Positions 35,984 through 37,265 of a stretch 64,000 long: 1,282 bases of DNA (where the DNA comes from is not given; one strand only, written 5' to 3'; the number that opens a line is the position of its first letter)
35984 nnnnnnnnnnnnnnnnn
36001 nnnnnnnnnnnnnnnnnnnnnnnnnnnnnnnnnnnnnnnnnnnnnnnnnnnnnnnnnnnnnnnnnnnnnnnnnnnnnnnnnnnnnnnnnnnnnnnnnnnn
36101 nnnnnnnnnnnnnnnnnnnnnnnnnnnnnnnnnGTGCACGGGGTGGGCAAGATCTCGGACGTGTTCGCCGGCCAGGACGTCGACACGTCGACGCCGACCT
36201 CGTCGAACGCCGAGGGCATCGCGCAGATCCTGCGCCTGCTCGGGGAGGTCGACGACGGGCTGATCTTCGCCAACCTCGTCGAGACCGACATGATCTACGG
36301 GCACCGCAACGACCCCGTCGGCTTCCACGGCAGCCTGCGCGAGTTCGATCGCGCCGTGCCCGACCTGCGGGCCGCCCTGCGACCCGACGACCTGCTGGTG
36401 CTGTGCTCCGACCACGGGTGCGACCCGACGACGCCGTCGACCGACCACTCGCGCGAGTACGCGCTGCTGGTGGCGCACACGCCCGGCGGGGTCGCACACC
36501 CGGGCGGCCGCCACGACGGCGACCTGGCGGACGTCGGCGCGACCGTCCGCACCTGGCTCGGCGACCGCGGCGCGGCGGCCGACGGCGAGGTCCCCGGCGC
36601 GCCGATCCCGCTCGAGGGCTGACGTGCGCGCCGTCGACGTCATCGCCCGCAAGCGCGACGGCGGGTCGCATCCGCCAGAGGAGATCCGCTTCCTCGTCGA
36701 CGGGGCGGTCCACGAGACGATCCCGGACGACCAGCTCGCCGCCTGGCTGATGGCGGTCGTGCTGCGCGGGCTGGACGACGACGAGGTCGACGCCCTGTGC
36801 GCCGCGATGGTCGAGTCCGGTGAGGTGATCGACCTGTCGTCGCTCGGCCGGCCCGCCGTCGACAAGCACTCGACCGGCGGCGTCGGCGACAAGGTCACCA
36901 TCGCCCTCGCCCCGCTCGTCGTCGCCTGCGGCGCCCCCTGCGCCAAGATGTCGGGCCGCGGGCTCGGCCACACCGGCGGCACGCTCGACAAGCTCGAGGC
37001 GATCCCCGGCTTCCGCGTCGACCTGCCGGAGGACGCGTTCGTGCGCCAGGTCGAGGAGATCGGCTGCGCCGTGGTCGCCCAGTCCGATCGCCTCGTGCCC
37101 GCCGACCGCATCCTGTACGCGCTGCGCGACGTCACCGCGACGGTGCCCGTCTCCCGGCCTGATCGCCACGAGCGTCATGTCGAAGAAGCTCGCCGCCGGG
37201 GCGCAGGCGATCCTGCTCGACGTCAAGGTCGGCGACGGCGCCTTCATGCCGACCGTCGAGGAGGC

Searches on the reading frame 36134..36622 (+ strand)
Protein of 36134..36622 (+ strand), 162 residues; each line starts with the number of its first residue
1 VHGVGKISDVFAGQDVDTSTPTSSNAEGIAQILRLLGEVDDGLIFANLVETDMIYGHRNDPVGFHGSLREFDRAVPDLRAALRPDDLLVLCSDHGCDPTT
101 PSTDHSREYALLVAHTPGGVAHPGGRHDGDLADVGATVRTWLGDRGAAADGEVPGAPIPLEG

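Call 36: search_protein_families(library=pfam, proteins=[window:36134-36622:+], max_evalue=0.0001)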
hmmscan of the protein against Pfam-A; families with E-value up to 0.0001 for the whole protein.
window:36134-36622:+ (162 aa): 1 family
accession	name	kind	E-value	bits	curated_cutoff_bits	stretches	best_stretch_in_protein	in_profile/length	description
PF01676.23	Metalloenzyme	-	1.7e-19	70.7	24.3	1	20-138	126-244/252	Metalloenzyme superfamily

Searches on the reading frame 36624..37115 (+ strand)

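Call 37: search_protein_families(library=pfam, proteins=[window:36624-37115:+], max_evalue=0.0001)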
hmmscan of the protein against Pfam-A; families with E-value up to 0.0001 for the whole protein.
window:36624-37115:+ (164 aa): 2 families
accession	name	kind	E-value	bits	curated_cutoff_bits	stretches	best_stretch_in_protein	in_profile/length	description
PF00591.27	Glycos_transf_3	-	1.1e-22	81.4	27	1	77-162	3-90/253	Glycosyl transferase family, a/b domain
PF02885.22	Glycos_trans_3N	-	7.7e-16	58.1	26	1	5-66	2-63/63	Glycosyl transferase family, helical bundle domain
